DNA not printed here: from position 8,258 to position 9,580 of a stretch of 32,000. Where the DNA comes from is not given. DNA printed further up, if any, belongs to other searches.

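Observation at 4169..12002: Arn-like envelope aminosugar-modification cluster lacking ArnA/ArnD, built around a Gfo/Idh/MocA + DegT pair, DedA, UPF0104 and two GT-C transferases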

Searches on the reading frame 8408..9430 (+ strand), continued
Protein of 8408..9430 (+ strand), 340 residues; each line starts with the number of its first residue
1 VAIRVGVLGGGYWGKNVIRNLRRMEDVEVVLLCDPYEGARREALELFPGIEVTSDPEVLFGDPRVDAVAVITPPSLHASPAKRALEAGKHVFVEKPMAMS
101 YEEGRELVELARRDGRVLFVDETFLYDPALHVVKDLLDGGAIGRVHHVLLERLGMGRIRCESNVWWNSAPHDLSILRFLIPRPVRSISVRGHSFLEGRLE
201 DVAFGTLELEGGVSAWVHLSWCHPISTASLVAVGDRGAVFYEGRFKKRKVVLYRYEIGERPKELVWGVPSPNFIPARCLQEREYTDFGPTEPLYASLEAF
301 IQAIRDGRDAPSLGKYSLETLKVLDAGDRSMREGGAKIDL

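Call 60: fold_search(model_id=the predicted structure, library=pdb)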
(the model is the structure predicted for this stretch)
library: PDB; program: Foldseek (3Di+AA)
matches with E <= 10: 1820; with E <= 0.001: 664
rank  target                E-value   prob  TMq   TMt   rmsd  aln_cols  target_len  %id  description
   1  2glx_A                2.5e-27  1.00  0.83  0.85   4.3       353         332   24  Crystal Structure Analysis of bacterial 1,5-AF Reductase (released 2006-08-29)
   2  4koa                  3.2e-27  1.00  0.82  0.83   4.7       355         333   24  Crystal Structure Analysis of 1,5-anhydro-D-fructose reductase from Sinorhizobium meliloti (released 2013-08-07)
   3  4fb5_A                3.3e-26  1.00  0.80  0.75   9.8       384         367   24  Crystal structure of a probable oxidoreduxtase protein (released 2012-08-15)
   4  7x1x_A                4.4e-26  1.00  0.82  0.82   3.4       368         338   22  Crystal Structure of cis-4,5-dihydrodiol phthalate dehydrogenase in complex with NAD+ (released 2022-09-14)
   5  8tdi_C                1.1e-25  1.00  0.80  0.73   5.6       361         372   19  Structure of P2B11 Glucuronide-3-dehydrogenase (released 2024-06-12)
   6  8tdi_E                1.3e-25  1.00  0.79  0.71   5.7       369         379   19  Structure of P2B11 Glucuronide-3-dehydrogenase (released 2024-06-12)
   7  6o15_A                1.4e-25  1.00  0.79  0.76   4.8       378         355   20  Crystal structure of a putative oxidoreductase YjhC from Escherichia coli in complex with NAD(H) (released 2019-11-27)
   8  6nor_B                1.5e-25  1.00  0.81  0.81  11.0       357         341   21  Crystal structure of GenD2 from gentamicin A biosynthesis in complex with NAD (released 2019-05-15)
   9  8tdi_H                1.5e-25  1.00  0.79  0.71   5.7       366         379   19  Structure of P2B11 Glucuronide-3-dehydrogenase (released 2024-06-12)
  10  3ezy_A                1.8e-25  1.00  0.79  0.80   8.4       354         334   19  Crystal structure of probable dehydrogenase TM_0414 from Thermotoga maritima (released 2009-01-13)
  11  8tdi_K                1.8e-25  1.00  0.79  0.73   5.7       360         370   19  Structure of P2B11 Glucuronide-3-dehydrogenase (released 2024-06-12)
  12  5yap_D                2.0e-25  1.00  0.82  0.77   5.3       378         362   21  Crystal structure of scyllo-inositol dehydrogenase with L-glucose dehydrogenase activity complexed with L-glucono-1,5- (released 2018-05-23)
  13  3q2k_C                2.2e-25  1.00  0.76  0.75   7.0       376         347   22  Crystal structure of the WlbA dehydrogenase from Bordetella pertussis in complex with NADH and UDP-GlcNAcA (released 2011-01-19)
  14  8tdi_D                2.3e-25  1.00  0.80  0.71   5.6       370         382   19  Structure of P2B11 Glucuronide-3-dehydrogenase (released 2024-06-12)
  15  8tdi_I                2.6e-25  1.00  0.79  0.71   5.7       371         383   19  Structure of P2B11 Glucuronide-3-dehydrogenase (released 2024-06-12)
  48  7bvj_A                2.6e-24  1.00  0.80  0.86   5.2       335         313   21  UDP-N-acetylglucosamine 3-dehydrogenase GnnA from Acidithiobacillus ferrooxidans (P21) (released 2020-12-02)
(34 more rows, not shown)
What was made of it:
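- On GnnA / WlbA nucleotide-sugar 3-dehydrogenases: Foldseek TM is about 0.8 to all of them (call 60).
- Closest known: KanD2/KanS2 and GenD2/GenS2. Same: KanD2 and GenD2 are among the structural neighbours of the Gfo (call 60).
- These oxidise C3 of sugars that are already glycosidically attached (call 60).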

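Call 67: search_protein_representatives(alignment_id=A1)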
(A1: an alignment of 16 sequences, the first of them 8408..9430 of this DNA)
Query: 16 sequences, 344 profile positions. Proteins with E-value up to 0.001 (for the whole library): 126439; up to 1e-10: 59407; up to 1e-30: 3998. The best 150 are listed.
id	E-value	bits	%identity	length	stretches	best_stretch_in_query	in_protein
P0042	7.3e-160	548.0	-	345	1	1-342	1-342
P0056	1.6e-139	481.1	-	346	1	4-342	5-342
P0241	2.9e-137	473.7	-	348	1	2-341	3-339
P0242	7.7e-127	439.4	-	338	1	3-337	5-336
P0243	2.5e-113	395.0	-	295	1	66-342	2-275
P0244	6.7e-95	334.4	-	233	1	94-331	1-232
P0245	2.7e-93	329.1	-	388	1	2-341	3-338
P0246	2.0e-92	326.3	-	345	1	2-333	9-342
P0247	2.6e-92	325.9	-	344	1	4-338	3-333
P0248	6.3e-92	324.6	-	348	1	4-342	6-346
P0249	1.2e-91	323.7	-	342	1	2-340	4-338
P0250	2.9e-91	322.4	-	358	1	2-341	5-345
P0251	3.5e-91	322.2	-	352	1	3-342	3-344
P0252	2.2e-90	319.5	-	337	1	2-341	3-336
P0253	1.5e-89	316.8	-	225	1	119-341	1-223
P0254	4.2e-89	315.3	-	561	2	3-335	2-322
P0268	1.1e-84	300.8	-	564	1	5-341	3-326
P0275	1.7e-83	296.8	-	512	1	5-339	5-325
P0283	1.2e-82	294.1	-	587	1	5-342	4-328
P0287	4.3e-82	292.3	-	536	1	5-341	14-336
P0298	8.8e-81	288.0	-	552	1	6-341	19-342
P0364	1.9e-76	273.7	-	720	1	2-339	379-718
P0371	3.9e-76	272.7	-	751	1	3-341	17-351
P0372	4.0e-76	272.6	-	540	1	4-341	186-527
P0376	7.0e-76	271.8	-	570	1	5-343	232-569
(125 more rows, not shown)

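Call 68: search_protein_families(library=pfam, proteins=[P0254, P0268, P0283, P0287, P0298, P0364, P0371, P0372, P0376, P0275], max_evalue=0.00001)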
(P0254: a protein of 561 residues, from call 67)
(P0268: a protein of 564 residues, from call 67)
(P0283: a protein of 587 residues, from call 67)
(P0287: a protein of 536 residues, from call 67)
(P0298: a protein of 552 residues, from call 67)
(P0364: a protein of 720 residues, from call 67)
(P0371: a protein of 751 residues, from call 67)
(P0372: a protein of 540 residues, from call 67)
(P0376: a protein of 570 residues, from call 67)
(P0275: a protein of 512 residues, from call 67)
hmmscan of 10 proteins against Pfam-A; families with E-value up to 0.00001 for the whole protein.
P0254 (561 aa): 4 families
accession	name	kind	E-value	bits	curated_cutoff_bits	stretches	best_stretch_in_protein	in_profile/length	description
PF01408.29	GFO_IDH_MocA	-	2.1e-25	90.2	24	1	3-120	1-120/120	Oxidoreductase family, NAD-binding Rossmann fold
PF00551.24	Formyl_trans_N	-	3.8e-18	66.3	26.1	1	399-511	66-179/181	Formyl transferase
PF22725.1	GFO_IDH_MocA_C3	-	4e-15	56.4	27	1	129-236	2-122/124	GFO/IDH/MocA C-terminal domain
PF02894.22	GFO_IDH_MocA_C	-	2e-06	28.2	22.9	1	132-327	1-218/218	Oxidoreductase family, C-terminal alpha/beta domain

P0268 (564 aa): 6 families
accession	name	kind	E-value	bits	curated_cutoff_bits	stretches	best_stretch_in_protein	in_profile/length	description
PF01408.29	GFO_IDH_MocA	-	4.3e-24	85.9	24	1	3-119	2-120/120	Oxidoreductase family, NAD-binding Rossmann fold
PF00132.30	Hexapep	-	4.8e-20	70.8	27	1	348-380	3-35/36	Bacterial transferase hexapeptide (six repeats)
PF22725.1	GFO_IDH_MocA_C3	-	3.9e-14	53.2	27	1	129-235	3-122/124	GFO/IDH/MocA C-terminal domain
PF25084.1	LbH_EIF2B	-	1.9e-10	41.1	54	1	336-401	11-74/105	EIF2B subunit epsilon LbH domain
PF14602.12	Hexapep_2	-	5.1e-08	32.9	27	1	366-398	3-33/34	Hexapeptide repeat of succinyl-transferase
PF02894.22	GFO_IDH_MocA_C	-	1.4e-06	28.7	22.9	1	131-317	1-210/218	Oxidoreductase family, C-terminal alpha/beta domain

P0283 (587 aa): 4 families
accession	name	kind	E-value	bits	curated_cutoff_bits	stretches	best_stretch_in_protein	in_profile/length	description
PF01408.29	GFO_IDH_MocA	-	5.2e-24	85.7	24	1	4-119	2-120/120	Oxidoreductase family, NAD-binding Rossmann fold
PF00132.30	Hexapep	-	8.3e-15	54.2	27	0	411-444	2-35/36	Bacterial transferase hexapeptide (six repeats)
PF22725.1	GFO_IDH_MocA_C3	-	2.8e-12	47.2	27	1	128-235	2-122/124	GFO/IDH/MocA C-terminal domain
PF25084.1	LbH_EIF2B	-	1.2e-07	32.1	54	0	398-481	15-95/105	EIF2B subunit epsilon LbH domain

P0287 (536 aa): 6 families
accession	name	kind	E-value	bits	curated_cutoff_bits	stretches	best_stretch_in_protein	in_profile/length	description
PF01408.29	GFO_IDH_MocA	-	6e-27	95.2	24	1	15-129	3-120/120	Oxidoreductase family, NAD-binding Rossmann fold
PF00132.30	Hexapep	-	3.1e-22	77.7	27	2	355-388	2-35/36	Bacterial transferase hexapeptide (six repeats)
PF22725.1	GFO_IDH_MocA_C3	-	1.4e-13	51.4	27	1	138-243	2-120/124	GFO/IDH/MocA C-terminal domain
PF14602.12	Hexapep_2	-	1.3e-09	38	27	0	374-406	3-33/34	Hexapeptide repeat of succinyl-transferase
PF25084.1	LbH_EIF2B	-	2.5e-09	37.5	54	1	348-408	15-73/105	EIF2B subunit epsilon LbH domain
PF02894.22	GFO_IDH_MocA_C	-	3.1e-09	37.4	22.9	1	141-327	1-210/218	Oxidoreductase family, C-terminal alpha/beta domain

P0298 (552 aa): 6 families
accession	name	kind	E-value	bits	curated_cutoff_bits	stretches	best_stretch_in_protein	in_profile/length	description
PF00132.30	Hexapep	-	2.8e-19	68.4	27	2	380-414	1-35/36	Bacterial transferase hexapeptide (six repeats)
PF01408.29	GFO_IDH_MocA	-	4.1e-19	69.9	24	1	19-134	3-120/120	Oxidoreductase family, NAD-binding Rossmann fold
PF22725.1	GFO_IDH_MocA_C3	-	1.3e-14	54.7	27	1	142-250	1-122/124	GFO/IDH/MocA C-terminal domain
PF02894.22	GFO_IDH_MocA_C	-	3.2e-09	37.3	22.9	1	150-342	5-218/218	Oxidoreductase family, C-terminal alpha/beta domain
PF25084.1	LbH_EIF2B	-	7.9e-09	35.9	54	1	372-443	13-76/105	EIF2B subunit epsilon LbH domain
PF14602.12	Hexapep_2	-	1.8e-08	34.4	27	0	400-432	3-33/34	Hexapeptide repeat of succinyl-transferase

P0364 (720 aa): 6 families
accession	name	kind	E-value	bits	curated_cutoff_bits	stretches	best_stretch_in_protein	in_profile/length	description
PF01041.23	DegT_DnrJ_EryC1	-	4.7e-122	408.1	19.8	1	14-359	3-359/360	DegT/DnrJ/EryC1/StrS aminotransferase family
PF01408.29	GFO_IDH_MocA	-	2.8e-25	89.8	24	1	381-500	1-120/120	Oxidoreductase family, NAD-binding Rossmann fold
PF22725.1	GFO_IDH_MocA_C3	-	1e-12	48.6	27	1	511-621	4-123/124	GFO/IDH/MocA C-terminal domain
PF02894.22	GFO_IDH_MocA_C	-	4.7e-08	33.5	22.9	1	543-714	43-213/218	Oxidoreductase family, C-terminal alpha/beta domain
PF01053.26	Cys_Met_Meta_PP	-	3.8e-07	29.5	27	1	39-167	56-184/381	Cys/Met metabolism PLP-dependent enzyme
PF00155.27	Aminotran_1_2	-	2.2e-06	27.5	19.7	0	54-128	69-151/361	Aminotransferase class I and II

P0371 (751 aa): 5 families
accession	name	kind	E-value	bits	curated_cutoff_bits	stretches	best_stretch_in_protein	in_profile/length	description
PF01041.23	DegT_DnrJ_EryC1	-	7.8e-121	404.1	19.8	1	382-727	4-359/360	DegT/DnrJ/EryC1/StrS aminotransferase family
PF01408.29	GFO_IDH_MocA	-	2.3e-24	86.8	24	1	18-137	1-120/120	Oxidoreductase family, NAD-binding Rossmann fold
PF22725.1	GFO_IDH_MocA_C3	-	6.4e-16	58.9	27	1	147-254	3-123/124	GFO/IDH/MocA C-terminal domain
PF02894.22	GFO_IDH_MocA_C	-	5.3e-11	43.2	22.9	1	179-350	42-217/218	Oxidoreductase family, C-terminal alpha/beta domain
PF01212.27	Beta_elim_lyase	-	8.1e-07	29.1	27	1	384-642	13-277/288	Beta-eliminating lyase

P0372 (540 aa): 4 families
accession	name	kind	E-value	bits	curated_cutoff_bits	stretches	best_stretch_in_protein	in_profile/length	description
PF01408.29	GFO_IDH_MocA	-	1.9e-22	80.6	24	1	187-305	2-120/120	Oxidoreductase family, NAD-binding Rossmann fold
PF22725.1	GFO_IDH_MocA_C3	-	8e-15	55.4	27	1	314-421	2-122/124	GFO/IDH/MocA C-terminal domain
PF04101.22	Glyco_tran_28_C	-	2.4e-11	44.4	22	1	1-127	1-138/166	Glycosyltransferase family 28 C-terminal domain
PF02894.22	GFO_IDH_MocA_C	-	3.1e-08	34.1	22.9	1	347-527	42-218/218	Oxidoreductase family, C-terminal alpha/beta domain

P0376 (570 aa): 4 families
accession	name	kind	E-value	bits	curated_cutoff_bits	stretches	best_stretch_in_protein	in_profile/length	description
PF01408.29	GFO_IDH_MocA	-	2e-24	87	24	1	232-348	2-120/120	Oxidoreductase family, NAD-binding Rossmann fold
PF00551.24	Formyl_trans_N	-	1.8e-15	57.6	26.1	1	56-166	65-177/181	Formyl transferase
PF22725.1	GFO_IDH_MocA_C3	-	3e-12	47.1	27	1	357-464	2-122/124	GFO/IDH/MocA C-terminal domain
PF02894.22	GFO_IDH_MocA_C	-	4.9e-09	36.7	22.9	1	390-565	42-216/218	Oxidoreductase family, C-terminal alpha/beta domain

P0275 (512 aa): 2 families
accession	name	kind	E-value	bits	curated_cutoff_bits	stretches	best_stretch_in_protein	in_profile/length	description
PF01408.29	GFO_IDH_MocA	-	1.5e-27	97.1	24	1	6-120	3-120/120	Oxidoreductase family, NAD-binding Rossmann fold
PF22725.1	GFO_IDH_MocA_C3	-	1.5e-13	51.3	27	1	128-236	1-122/124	GFO/IDH/MocA C-terminal domain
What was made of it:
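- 8408..9430 (+): Gfo/Idh/MocA NAD-dependent oxidoreductase. Candidate sugar 3-dehydrogenase that supplies the keto substrate for DegT. The next relatives are fused to DegT, Hexapep acetyltransferase or formyltransferase domains (call 68).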

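Call 70: find_encoding_contigs(protein=P0371, flank=8000, max_places=2)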
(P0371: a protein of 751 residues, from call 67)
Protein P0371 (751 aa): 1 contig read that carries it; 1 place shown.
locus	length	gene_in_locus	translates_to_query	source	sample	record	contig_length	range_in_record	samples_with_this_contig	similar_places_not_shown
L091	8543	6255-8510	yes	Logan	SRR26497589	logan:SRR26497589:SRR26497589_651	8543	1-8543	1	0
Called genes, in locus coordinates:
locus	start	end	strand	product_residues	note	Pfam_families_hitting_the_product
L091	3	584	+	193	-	?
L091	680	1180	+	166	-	-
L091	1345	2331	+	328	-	PF01073:3Beta_HSD (weak), PF01370:Epimerase, PF02719:Polysacc_synt_2 (faint), PF04321:RmlD_sub_bind (weak), PF07993:NAD_binding_4 (faint), PF16363:GDP_Man_Dehyd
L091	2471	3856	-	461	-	PF14099:Polysacc_lyase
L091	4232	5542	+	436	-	-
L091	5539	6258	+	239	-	PF02397:Bac_transf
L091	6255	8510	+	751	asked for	PF01408:GFO_IDH_MocA, PF03447:NAD_binding_3 (faint), PF22725:GFO_IDH_MocA_C3, PF02894:GFO_IDH_MocA_C, PF01041:DegT_DnrJ_EryC1, PF01212:Beta_elim_lyase (weak)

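Call 71: find_encoding_contigs(protein=P0268, flank=8000, max_places=2)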
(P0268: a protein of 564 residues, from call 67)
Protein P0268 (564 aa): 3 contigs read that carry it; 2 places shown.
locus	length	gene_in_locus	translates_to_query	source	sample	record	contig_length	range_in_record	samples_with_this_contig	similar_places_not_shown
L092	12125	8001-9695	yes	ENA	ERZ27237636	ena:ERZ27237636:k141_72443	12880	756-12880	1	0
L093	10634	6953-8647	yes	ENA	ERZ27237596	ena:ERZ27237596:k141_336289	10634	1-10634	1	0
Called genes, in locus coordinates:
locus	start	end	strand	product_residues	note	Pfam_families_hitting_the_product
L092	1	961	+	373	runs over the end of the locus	PF02119:FlgI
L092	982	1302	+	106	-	PF10135:Rod-binding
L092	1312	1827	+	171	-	PF05130:FlgN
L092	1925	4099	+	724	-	PF00460:Flg_bb_rod (weak), PF22638:FlgK_D1, PF06429:Flg_bbr_C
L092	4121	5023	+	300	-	PF00669:Flagellin_N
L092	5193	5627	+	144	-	PF02623:FliW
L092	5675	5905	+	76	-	PF02599:CsrA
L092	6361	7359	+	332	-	-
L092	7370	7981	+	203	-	-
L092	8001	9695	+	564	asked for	PF01408:GFO_IDH_MocA, PF02894:GFO_IDH_MocA_C (weak), PF22725:GFO_IDH_MocA_C3, PF25084:LbH_EIF2B, PF00132:Hexapep, PF14602:Hexapep_2 (weak), PF25087:GMPPB_C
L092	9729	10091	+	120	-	PF13424:TPR_12 (weak), PF13428:TPR_14 (faint), PF13432:TPR_16, PF00515:TPR_1, PF07719:TPR_2, PF13181:TPR_8, PF23914:TPR_CcmH_CycH (weak), PF14559:TPR_19 (weak), +1 more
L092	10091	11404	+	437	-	PF13181:TPR_8 (faint), PF13424:TPR_12 (faint), PF00515:TPR_1 (weak), PF07719:TPR_2 (weak), PF00534:Glycos_transf_1, PF13692:Glyco_trans_1_4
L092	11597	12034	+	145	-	PF04055:Radical_SAM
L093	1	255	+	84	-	?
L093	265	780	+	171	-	PF05130:FlgN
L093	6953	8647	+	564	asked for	PF01408:GFO_IDH_MocA, PF02894:GFO_IDH_MocA_C (weak), PF22725:GFO_IDH_MocA_C3, PF25084:LbH_EIF2B, PF00132:Hexapep, PF14602:Hexapep_2 (weak), PF25087:GMPPB_C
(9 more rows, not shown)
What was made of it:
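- They sit in polysaccharide and flagellar-glycosylation loci (calls 68, 70, 71), as expected for soluble nucleotide-sugar keto/amination enzymes. The nearest relatives of the Gfo are fused to soluble acyltransferases or DegT in classical nucleotide-sugar loci (calls 68, 70, 71).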
